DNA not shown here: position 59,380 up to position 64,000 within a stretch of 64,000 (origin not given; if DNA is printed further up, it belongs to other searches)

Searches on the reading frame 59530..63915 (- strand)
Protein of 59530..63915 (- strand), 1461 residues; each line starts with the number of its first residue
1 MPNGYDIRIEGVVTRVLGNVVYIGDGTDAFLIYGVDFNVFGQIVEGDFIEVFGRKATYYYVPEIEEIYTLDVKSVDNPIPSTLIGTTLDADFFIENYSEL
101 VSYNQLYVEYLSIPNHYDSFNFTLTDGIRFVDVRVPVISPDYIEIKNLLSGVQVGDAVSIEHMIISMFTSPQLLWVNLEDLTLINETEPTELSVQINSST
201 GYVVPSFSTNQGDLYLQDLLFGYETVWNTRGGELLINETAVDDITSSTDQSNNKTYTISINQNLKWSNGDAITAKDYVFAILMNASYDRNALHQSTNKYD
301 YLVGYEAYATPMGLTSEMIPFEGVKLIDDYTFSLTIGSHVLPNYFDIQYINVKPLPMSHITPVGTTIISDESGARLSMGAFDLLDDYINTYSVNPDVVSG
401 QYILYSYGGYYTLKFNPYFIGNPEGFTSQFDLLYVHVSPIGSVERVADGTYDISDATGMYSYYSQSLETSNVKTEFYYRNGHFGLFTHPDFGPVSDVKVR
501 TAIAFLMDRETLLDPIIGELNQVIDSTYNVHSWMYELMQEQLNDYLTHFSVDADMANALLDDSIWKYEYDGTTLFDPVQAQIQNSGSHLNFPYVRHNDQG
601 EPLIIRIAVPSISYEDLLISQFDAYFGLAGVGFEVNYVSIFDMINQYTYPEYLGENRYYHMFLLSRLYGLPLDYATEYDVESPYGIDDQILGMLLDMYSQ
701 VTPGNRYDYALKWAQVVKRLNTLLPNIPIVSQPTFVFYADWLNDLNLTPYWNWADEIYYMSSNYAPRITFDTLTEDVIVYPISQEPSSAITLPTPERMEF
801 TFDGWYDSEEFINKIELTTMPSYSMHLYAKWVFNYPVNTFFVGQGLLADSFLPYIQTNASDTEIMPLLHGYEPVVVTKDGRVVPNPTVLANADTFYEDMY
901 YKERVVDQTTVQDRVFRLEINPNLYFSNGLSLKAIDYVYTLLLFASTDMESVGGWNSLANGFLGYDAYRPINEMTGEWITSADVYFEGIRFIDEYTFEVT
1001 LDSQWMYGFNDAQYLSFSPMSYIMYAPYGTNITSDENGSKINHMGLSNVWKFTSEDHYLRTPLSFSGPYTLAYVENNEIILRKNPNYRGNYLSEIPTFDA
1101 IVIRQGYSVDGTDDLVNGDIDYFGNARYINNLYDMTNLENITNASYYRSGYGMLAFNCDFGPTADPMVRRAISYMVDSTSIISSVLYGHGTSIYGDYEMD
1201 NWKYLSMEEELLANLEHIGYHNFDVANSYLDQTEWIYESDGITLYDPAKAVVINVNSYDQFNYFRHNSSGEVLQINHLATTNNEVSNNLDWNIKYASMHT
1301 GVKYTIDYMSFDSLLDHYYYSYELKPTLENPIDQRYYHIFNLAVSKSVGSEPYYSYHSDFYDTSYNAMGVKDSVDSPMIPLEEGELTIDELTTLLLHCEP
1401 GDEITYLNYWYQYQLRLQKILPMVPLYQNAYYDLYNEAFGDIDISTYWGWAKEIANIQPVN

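Call 57: search_protein_families(library=pfam, max_evalue=0.00001, proteins=[window:59530-63915:-])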
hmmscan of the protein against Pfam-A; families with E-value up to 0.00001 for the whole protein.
window:59530-63915:- (1461 aa): 2 families
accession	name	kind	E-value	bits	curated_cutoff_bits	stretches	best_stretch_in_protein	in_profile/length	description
PF00496.27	SBP_bac_5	-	1.2e-50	173.1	32.4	2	913-1259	16-288/368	Bacterial extracellular solute-binding proteins, family 5 Middle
PF09479.16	Flg_new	-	6.7e-08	33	27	1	768-830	3-65/65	Listeria-Bacteroides repeat domain (List_Bact_rpt)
